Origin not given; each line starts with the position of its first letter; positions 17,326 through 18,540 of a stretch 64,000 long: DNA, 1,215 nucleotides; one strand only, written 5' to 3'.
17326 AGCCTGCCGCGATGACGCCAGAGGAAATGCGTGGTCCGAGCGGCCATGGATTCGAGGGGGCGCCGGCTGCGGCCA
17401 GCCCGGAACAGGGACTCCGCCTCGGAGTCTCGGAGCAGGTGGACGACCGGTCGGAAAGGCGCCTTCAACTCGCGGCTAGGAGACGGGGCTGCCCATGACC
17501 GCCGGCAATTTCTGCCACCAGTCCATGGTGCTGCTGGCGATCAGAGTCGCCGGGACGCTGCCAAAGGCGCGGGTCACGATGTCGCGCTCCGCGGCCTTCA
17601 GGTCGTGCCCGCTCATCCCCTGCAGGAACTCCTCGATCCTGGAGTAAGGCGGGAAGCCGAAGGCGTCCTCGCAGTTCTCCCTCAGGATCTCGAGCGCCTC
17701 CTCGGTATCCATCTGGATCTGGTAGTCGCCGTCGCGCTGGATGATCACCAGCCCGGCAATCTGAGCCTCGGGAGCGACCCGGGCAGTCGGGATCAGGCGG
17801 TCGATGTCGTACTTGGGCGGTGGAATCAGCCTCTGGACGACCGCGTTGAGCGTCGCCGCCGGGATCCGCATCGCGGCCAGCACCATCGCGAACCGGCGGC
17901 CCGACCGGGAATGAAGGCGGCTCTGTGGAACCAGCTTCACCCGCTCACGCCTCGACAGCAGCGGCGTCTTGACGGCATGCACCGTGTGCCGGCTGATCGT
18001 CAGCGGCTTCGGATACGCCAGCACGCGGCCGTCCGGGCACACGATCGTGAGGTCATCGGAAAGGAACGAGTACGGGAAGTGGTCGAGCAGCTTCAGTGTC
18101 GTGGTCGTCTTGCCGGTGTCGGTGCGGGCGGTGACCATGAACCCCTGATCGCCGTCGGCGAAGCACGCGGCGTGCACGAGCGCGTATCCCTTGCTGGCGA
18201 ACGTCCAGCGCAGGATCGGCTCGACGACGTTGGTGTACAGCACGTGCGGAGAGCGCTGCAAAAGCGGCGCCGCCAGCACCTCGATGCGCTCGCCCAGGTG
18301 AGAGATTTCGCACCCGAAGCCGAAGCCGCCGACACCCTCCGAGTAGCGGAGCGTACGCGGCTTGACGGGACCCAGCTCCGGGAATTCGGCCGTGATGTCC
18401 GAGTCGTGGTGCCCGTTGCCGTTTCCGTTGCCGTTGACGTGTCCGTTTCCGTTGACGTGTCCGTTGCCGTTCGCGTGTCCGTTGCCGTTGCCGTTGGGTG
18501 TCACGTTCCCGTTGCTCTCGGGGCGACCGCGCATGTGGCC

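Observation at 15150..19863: Unusual glycosylation pair: GT2-GtrA-(N/G/H linker)-HprK-like P-loop fusion followed by a PMT/ArnT-like GT-C, divergent from a giant Thr/Pro-linker exoprotein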

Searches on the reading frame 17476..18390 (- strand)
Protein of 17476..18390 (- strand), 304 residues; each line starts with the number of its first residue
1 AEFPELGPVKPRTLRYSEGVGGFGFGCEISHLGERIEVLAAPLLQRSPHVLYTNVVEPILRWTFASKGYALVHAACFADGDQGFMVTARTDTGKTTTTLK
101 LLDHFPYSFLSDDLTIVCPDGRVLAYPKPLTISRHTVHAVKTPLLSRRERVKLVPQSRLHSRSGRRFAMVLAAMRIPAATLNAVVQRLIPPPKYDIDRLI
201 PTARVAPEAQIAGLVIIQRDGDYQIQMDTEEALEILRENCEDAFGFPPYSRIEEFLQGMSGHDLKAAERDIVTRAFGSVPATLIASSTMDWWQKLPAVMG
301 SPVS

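Call 7: find_homologous_proteins(query=window:17479-18384:-)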
Query seq(302 aa) (302 aa): 1254 proteins with E <= 0.001 among 4596 candidates; the best 120 are listed.
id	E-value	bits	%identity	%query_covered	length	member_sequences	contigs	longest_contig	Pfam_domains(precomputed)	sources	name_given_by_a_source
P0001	4.9e-185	632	93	98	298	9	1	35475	-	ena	-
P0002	5.0e-185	632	91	100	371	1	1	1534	-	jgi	jgi:hypothetical protein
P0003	1.2e-164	565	84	96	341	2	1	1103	-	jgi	jgi:hypothetical protein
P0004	3.6e-161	554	80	100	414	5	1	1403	PF27840.1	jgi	jgi:dolichol-phosphate mannosyltransferase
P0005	1.3e-159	548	82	97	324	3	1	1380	-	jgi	jgi:dolichol-phosphate mannosyltransferase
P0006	2.3e-157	541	78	100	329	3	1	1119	PF27840.1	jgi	jgi:hypothetical protein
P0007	1.7e-155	535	78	100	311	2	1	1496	PF27840.1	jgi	-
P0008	4.4e-154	530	78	98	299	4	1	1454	PF27840.1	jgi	jgi:hypothetical protein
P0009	4.8e-153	527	86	89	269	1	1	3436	PF27840.1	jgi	jgi:hypothetical protein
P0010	5.5e-149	514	89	84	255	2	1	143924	PF27840.1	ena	-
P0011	7.9e-149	513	80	94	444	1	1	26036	PF27840.1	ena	-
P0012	1.7e-148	512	83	90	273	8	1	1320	PF27840.1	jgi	jgi:hypothetical protein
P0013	2.6e-133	462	70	95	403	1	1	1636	-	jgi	jgi:hypothetical protein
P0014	3.0e-131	455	69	95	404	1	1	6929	-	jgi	jgi:dolichol-phosphate mannosyltransferase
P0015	1.2e-130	453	70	95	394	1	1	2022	-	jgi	jgi:dolichol-phosphate mannosyltransferase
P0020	2.8e-125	436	67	96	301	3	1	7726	PF27840.1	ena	-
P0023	2.1e-123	430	67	95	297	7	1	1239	PF27840.1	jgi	jgi:hypothetical protein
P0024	2.4e-123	429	66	94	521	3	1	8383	PF04138.21,PF27840.1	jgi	jgi:dolichol-phosphate mannosyltransferase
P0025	2.6e-123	429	67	94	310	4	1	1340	PF27840.1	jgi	-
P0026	1.3e-122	427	66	95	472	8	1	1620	PF04138.21,PF27840.1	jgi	jgi:putative flippase GtrA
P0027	1.0e-121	424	64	96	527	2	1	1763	PF04138.21,PF27840.1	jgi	jgi:dolichol-phosphate mannosyltransferase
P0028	6.5e-121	421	65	97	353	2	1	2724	PF27840.1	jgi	jgi:dolichol-phosphate mannosyltransferase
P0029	8.2e-121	421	65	97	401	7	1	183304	PF27840.1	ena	-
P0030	8.5e-121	421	65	95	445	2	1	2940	PF04138.21,PF27840.1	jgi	jgi:dolichol-phosphate mannosyltransferase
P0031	1.1e-120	421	63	96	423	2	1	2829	PF27840.1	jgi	jgi:hypothetical protein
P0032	3.2e-119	416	65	95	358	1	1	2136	PF27840.1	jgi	-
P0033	4.0e-119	416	63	98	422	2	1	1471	PF27840.1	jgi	jgi:hypothetical protein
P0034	7.0e-119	415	65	97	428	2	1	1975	PF27840.1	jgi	jgi:hypothetical protein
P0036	1.4e-118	414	62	98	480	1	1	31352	PF04138.21,PF27840.1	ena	-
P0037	3.1e-118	413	64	95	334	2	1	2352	PF27840.1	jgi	jgi:hypothetical protein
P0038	4.0e-118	412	63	96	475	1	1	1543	PF27840.1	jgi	jgi:hypothetical protein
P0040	9.1e-117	408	62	96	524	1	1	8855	PF04138.21,PF27840.1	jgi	jgi:dolichol-phosphate mannosyltransferase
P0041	3.1e-116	406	61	95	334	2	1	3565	PF27840.1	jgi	jgi:hypothetical protein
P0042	6.4e-116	405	64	95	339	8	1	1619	PF27840.1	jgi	jgi:hypothetical protein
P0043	7.8e-116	405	62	95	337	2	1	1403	PF27840.1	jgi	jgi:hypothetical protein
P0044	8.8e-116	405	66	88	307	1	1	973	PF27840.1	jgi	jgi:hypothetical protein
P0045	1.4e-115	404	62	95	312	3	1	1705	PF27840.1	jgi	-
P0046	2.5e-114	400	63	95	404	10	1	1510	PF27840.1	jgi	jgi:dolichol-phosphate mannosyltransferase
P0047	1.5e-113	397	59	98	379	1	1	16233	PF27840.1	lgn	-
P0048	1.6e-113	397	61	96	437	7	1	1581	PF27840.1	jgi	jgi:dolichol-phosphate mannosyltransferase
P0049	1.9e-113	397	60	97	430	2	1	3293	PF27840.1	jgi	jgi:hypothetical protein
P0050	4.1e-113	396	62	95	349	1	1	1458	PF27840.1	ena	-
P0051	6.7e-113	395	63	91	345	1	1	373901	-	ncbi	-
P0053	3.5e-112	393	61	95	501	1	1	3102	PF04138.21,PF27840.1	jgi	jgi:putative flippase GtrA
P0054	3.9e-112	393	61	96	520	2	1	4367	PF04138.21,PF27840.1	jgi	jgi:putative flippase GtrA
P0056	5.9e-112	392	62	96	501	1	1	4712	PF04138.21,PF27840.1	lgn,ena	-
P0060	3.0e-111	390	59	95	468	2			PF27840.1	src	-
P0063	5.0e-111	389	63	92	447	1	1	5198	PF27840.1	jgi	jgi:dolichol-phosphate mannosyltransferase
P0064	7.2e-111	388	66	85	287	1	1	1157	PF27840.1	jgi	jgi:dolichol-phosphate mannosyltransferase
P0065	2.1e-110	387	60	96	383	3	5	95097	-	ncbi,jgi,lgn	ncbi:MAG: hypothetical protein ACJ789_08665 [Thermomicrobiales bacterium]|jgi:dolichol-phosphate man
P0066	2.4e-110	387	59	97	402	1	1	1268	PF27840.1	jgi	jgi:hypothetical protein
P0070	5.3e-110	386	58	98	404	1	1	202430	-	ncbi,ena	-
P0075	3.3e-109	383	61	89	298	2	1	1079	PF27840.1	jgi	jgi:dolichol-phosphate mannosyltransferase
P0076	3.4e-109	383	60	95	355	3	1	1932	PF27840.1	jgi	jgi:dolichol-phosphate mannosyltransferase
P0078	4.5e-109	383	60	95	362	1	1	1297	PF27840.1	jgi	jgi:hypothetical protein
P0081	2.6e-108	380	80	70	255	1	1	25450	PF27840.1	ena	-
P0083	3.9e-108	379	57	98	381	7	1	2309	PF27840.1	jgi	jgi:hypothetical protein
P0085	7.1e-108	379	59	98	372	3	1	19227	-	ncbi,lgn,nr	ncbi:MAG: hypothetical protein QOF73_5009 [Thermomicrobiales bacterium]|nr:hypothetical protein [The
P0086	9.8e-108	378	66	86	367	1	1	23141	PF27840.1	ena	-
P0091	1.9e-107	377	56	96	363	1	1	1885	PF27840.1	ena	-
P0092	2.4e-107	377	60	95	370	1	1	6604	PF27840.1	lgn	-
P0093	2.5e-107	377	59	93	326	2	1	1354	PF27840.1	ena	-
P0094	3.0e-107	377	59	94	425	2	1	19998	PF27840.1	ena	-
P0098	9.1e-107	375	55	97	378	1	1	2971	PF27840.1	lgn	-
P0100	1.3e-106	374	63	86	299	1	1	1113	PF27840.1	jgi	jgi:dolichol-phosphate mannosyltransferase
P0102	2.3e-106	374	57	95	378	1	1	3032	PF27840.1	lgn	-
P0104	2.8e-106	373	58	96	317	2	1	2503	PF27840.1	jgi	jgi:dolichol-phosphate mannosyltransferase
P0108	6.9e-106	372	57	94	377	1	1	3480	PF27840.1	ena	-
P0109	9.3e-106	372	60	95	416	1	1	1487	PF27840.1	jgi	jgi:hypothetical protein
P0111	9.7e-106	372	57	94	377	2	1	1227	PF27840.1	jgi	jgi:hypothetical protein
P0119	2.6e-105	370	57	97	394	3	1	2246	PF27840.1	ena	-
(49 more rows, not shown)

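Call 8: search_solved_structures(query=window:17479-18384:-, max_evalue=10, show_alignments=2)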
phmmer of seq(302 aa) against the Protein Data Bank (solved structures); distinct sequences matched with E-value up to 10: 2.
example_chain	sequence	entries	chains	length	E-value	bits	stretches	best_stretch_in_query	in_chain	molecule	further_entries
5fl3_A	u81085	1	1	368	0.41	13.3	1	51-133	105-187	PILI RETRACTION PROTEIN PILT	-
8f6r_A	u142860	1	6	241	4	10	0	169-254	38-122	De novo designed oligomeric protein C6-79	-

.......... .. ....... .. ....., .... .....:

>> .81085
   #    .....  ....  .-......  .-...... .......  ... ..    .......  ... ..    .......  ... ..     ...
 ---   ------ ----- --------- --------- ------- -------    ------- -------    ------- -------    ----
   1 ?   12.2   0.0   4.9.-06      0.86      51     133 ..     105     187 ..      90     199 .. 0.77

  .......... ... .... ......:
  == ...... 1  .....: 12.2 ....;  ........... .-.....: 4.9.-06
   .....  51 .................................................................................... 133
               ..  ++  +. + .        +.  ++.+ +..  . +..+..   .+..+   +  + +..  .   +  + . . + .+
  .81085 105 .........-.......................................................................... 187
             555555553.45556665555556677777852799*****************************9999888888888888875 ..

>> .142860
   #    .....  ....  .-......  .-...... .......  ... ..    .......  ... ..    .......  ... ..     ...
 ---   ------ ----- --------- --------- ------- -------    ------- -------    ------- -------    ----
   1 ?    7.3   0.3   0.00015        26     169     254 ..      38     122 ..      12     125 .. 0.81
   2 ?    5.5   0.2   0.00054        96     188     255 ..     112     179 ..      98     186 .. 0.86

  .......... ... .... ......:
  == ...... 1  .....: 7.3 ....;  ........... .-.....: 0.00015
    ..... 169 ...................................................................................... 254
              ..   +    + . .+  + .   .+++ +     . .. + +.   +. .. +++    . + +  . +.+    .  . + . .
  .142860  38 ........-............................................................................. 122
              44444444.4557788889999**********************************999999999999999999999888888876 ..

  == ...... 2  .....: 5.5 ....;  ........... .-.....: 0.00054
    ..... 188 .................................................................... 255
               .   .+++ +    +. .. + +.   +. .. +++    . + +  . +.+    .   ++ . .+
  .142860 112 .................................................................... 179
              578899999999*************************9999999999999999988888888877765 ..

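Call 17: find_related_loci(query=A1, collection=genome_contigs, flank=8000)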
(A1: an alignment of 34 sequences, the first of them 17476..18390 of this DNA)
Query A1 (304 aa) in genome_contigs; peptide patterns used: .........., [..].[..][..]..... (x = any residue, [..] = any of these).
402 stretches matched a pattern; 395 encode a relative of the query (tblastn E <= 1e-3); the best 80 are kept; 80 distinct loci.
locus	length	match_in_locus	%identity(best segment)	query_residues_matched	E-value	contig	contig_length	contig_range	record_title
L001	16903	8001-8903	91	3-303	1e-180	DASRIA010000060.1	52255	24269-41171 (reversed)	MAG TPA_asm: Solirubrobacterales bacterium isolate SMAG_U10098 k141_2728796, whole genome shotgun sequence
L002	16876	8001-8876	88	12-303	6e-166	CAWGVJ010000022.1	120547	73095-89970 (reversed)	MAG: uncultured Solirubrobacterales bacterium isolate MFD02809.bin.2.213 genome assembly, contig: contig_86539, whole ge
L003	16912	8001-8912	83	1-304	2e-163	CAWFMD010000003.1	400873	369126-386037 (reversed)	MAG: uncultured Solirubrobacterales bacterium isolate MFD04212.bin.1.309 genome assembly, contig: contig_24893, whole ge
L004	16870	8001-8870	85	12-301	3e-161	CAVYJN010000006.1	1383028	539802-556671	MAG: uncultured Solirubrobacterales bacterium isolate MFD05674.bin.2.30 genome assembly, contig: contig_32391, whole gen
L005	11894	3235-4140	79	3-303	5e-155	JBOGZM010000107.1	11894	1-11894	MAG: Solirubrobacterales bacterium isolate M3-S_metawrap_bin.81 k127_286367, whole genome shotgun sequence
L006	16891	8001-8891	82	5-301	2e-160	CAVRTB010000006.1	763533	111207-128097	MAG: uncultured Solirubrobacterales bacterium isolate MFD04212.bin.1.40 genome assembly, contig: contig_3208, whole geno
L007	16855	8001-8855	66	14-299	6e-128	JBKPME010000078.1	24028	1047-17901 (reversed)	MAG: Actinomycetota bacterium isolate GS_HAYS_MAG_00074 GS_HAYS_000003088180, whole genome shotgun sequence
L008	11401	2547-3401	66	14-299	6e-127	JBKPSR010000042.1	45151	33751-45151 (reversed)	MAG: Actinomycetota bacterium isolate GS_EKS_MAG_00017 GS_EKS_000000342655, whole genome shotgun sequence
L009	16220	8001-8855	65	14-299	2e-126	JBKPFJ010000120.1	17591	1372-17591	MAG: Actinomycetota bacterium isolate HAY_GM_MAG_00024 HAY_GM_000000252827, whole genome shotgun sequence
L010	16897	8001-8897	93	5-303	0e+0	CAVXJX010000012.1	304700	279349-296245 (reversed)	MAG: uncultured Solirubrobacterales bacterium isolate MFD05747.bin.2.85 genome assembly, contig: contig_34517, whole gen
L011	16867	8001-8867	64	12-301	8e-126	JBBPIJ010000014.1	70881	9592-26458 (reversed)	MAG: Actinomycetota bacterium isolate BPF1-28-30_bin_2 NODE_47_length_70881_cov_51.443834, whole genome shotgun sequence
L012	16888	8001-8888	64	6-299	3e-125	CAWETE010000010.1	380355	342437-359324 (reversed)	MAG: uncultured Solirubrobacteraceae bacterium isolate MFD09212.bin.1.130 genome assembly, contig: contig_36033, whole g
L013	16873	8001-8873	65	7-299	3e-125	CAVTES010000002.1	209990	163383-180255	MAG: uncultured Thermoleophilaceae bacterium isolate MFD09267.bin.2.216 genome assembly, contig: contig_132793, whole ge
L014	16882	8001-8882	63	5-299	8e-125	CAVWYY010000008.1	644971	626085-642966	MAG: uncultured Solirubrobacteraceae bacterium isolate MFD09267.bin.3.5 genome assembly, contig: contig_65482, whole gen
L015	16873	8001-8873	66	7-299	8e-125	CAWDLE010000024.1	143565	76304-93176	MAG: uncultured Thermoleophilaceae bacterium isolate MFD09267.bin.2.73 genome assembly, contig: contig_51059, whole geno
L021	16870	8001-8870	64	8-299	1e-123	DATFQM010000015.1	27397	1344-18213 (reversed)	MAG TPA_asm: Thermoleophilaceae bacterium isolate SMAG_U9329 k141_991727, whole genome shotgun sequence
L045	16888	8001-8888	58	8-303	7e-115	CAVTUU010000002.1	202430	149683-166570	MAG: uncultured Chloroflexia bacterium isolate MFD04944.bin.2.67 genome assembly, contig: contig_20465, whole genome sho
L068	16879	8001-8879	57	12-300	7e-111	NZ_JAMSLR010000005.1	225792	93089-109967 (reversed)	Thermalbibacter longus strain CFH 74404 Scaffold5, whole genome shotgun sequence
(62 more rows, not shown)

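Call 19: search_protein_representatives(protein=window:17476-18390:-)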
Query: 304 residues. Proteins with E-value up to 0.001 (for the whole library): 982; up to 1e-10: 385; up to 1e-30: 170. The best 150 are listed.
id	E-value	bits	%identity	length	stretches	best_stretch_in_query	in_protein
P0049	5.9e-114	396.9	60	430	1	11-302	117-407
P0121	4.3e-113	394.1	60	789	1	14-301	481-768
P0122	1.2e-109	382.8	62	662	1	12-299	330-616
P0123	1.6e-106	372.5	59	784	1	4-296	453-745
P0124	3.1e-104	365.0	60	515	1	13-297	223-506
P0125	1.1e-101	356.6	59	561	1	4-300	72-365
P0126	4.8e-100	351.2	55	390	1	12-300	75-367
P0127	8.5e-97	340.6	54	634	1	24-301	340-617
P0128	3.3e-93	328.8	54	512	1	4-293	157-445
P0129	5.1e-92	324.9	53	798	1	15-300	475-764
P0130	4.8e-91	321.7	53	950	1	9-301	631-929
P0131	8.3e-91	320.9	54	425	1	16-299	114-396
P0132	2.3e-87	309.6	50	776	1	11-300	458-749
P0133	1.7e-86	306.7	49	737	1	12-299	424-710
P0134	1.8e-86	306.7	51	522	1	13-301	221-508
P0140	2.1e-84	299.9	48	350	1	3-297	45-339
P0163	2.2e-68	247.3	45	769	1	12-299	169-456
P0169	2.6e-66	240.5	43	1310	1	13-299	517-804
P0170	2.7e-66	240.4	43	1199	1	10-303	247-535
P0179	1.3e-62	228.3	41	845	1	12-301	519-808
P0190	3.0e-59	217.3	42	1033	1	10-302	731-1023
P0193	2.6e-57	210.9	38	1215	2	14-299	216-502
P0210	6.0e-50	186.8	36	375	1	12-300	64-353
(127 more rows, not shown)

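Call 21: predict_structure(alignment_id=A1)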
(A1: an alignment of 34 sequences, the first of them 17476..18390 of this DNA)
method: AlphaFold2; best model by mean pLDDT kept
length: 304 residues; sequences in the alignment: 34
mean_pLDDT: 90.3   pTM: 0.86
mean pLDDT of the five models: 90.3, 90.2, 88.2, 87.7, 86.9
residues with pLDDT >= 90: 223; 70-90: 64; 50-70: 10; < 50: 7
segments of 3 or more residues with pLDDT < 50: 1-6
pLDDT, mean of each block of 10 residues (from residue 1): 47 88 86 92 93 94 95 96 95 92 96 96 94 90 91 88 81 86 91 93 96 97 97 95 86 89 93 97 96 93 57
secondary structure, 60 per line:
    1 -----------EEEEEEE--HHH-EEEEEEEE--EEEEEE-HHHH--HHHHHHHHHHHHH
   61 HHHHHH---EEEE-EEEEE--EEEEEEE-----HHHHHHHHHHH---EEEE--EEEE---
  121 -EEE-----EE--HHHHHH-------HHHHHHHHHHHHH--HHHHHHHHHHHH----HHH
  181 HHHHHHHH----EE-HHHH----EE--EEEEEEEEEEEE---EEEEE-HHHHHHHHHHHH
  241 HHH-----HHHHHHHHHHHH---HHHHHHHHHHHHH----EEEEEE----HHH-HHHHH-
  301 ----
elements in order: E12-18 E25-32 E35-40 H42-45 H48-66 E70-73 E75-79 E82-88 H94-104 E108-111 E114-117 E122-124 H134-139 H147-159 H162-173 H178-188 H196-199 E208-219 E223-227 H229-243 H249-260 H264-276 E281-286 H295-299

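Call 25: fold_search(model_id=the predicted structure, library=pdb)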
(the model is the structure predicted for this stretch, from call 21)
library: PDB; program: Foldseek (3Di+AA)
matches with E <= 10: 188; with E <= 0.001: 7
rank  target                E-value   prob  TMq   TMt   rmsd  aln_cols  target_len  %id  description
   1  1jb1                  3.5e-04  1.00  0.29  0.51  16.7       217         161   13  Lactobacillus casei HprK/P Bound to Phosphate (released 2001-08-08)
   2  1kkl_B                3.5e-04  1.00  0.29  0.49  16.1       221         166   12  L.casei HprK/P in complex with B.subtilis HPr (released 2002-08-28)
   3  2qmh_H                5.2e-04  1.00  0.28  0.45   3.4       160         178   13  structure of V267F mutant HprK/P (released 2007-09-18)
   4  1kkm_B                5.9e-04  1.00  0.27  0.45  16.7       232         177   12  L.casei HprK/P in complex with B.subtilis P-Ser-HPr (released 2002-08-28)
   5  1kkl_C                6.2e-04  1.00  0.28  0.48  15.8       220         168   12  L.casei HprK/P in complex with B.subtilis HPr (released 2002-08-28)
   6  1kkm_A                7.4e-04  1.00  0.27  0.45  16.5       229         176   12  L.casei HprK/P in complex with B.subtilis P-Ser-HPr (released 2002-08-28)
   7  2pc9_D                9.3e-04  1.00  0.42  0.27   8.0       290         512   13  Crystal Structure Of ATP-Dependent Phosphoenolpyruvate Carboxykinase From Thermus thermophilus HB8 (released 2007-10-02)
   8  1kkm_C                1.1e-03  1.00  0.27  0.45  16.3       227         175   12  L.casei HprK/P in complex with B.subtilis P-Ser-HPr (released 2002-08-28)
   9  1kkl_A                1.2e-03  1.00  0.28  0.48  15.7       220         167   12  L.casei HprK/P in complex with B.subtilis HPr (released 2002-08-28)
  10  2qmh_J                1.4e-03  0.99  0.27  0.44  17.8       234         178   12  structure of V267F mutant HprK/P (released 2007-09-18)
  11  2qmh_E                1.8e-03  1.00  0.27  0.48  16.4       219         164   12  structure of V267F mutant HprK/P (released 2007-09-18)
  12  6com                  1.9e-03  1.00  0.42  0.27   7.3       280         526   11  2.3A crystal structure of E. coli phosphoenolpyruvate carboxykinase mutant Asp269Asn (released 2018-04-04)
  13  2qmh_K                2.0e-03  1.00  0.27  0.48  17.0       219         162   12  structure of V267F mutant HprK/P (released 2007-09-18)
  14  1xkv_B                3.5e-03  1.00  0.41  0.26   8.0       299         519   11  Crystal Structure Of ATP-Dependent Phosphoenolpyruvate Carboxykinase From Thermus thermophilus HB8 (released 2005-10-11)
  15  6asn                  4.4e-03  1.00  0.38  0.23   9.8       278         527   12  E. coli phosphoenolpyruvate carboxykinase K212I F216V mutant bound to methanesulfonate (released 2018-08-29)
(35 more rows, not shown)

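Call 26: search_solved_structures(query=A1, max_evalue=10, show_alignments=3)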
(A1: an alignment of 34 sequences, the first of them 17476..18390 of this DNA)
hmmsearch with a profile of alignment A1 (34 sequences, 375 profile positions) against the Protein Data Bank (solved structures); distinct sequences matched with E-value up to 10: 2.
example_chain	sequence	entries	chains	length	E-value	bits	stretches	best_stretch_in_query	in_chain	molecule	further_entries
4chm_A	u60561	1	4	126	0.19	13.6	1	256-315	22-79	IMC SUB-COMPARTMENT PROTEIN ISP1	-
28yj_A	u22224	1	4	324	0.69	11.8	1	55-124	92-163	Uromodulin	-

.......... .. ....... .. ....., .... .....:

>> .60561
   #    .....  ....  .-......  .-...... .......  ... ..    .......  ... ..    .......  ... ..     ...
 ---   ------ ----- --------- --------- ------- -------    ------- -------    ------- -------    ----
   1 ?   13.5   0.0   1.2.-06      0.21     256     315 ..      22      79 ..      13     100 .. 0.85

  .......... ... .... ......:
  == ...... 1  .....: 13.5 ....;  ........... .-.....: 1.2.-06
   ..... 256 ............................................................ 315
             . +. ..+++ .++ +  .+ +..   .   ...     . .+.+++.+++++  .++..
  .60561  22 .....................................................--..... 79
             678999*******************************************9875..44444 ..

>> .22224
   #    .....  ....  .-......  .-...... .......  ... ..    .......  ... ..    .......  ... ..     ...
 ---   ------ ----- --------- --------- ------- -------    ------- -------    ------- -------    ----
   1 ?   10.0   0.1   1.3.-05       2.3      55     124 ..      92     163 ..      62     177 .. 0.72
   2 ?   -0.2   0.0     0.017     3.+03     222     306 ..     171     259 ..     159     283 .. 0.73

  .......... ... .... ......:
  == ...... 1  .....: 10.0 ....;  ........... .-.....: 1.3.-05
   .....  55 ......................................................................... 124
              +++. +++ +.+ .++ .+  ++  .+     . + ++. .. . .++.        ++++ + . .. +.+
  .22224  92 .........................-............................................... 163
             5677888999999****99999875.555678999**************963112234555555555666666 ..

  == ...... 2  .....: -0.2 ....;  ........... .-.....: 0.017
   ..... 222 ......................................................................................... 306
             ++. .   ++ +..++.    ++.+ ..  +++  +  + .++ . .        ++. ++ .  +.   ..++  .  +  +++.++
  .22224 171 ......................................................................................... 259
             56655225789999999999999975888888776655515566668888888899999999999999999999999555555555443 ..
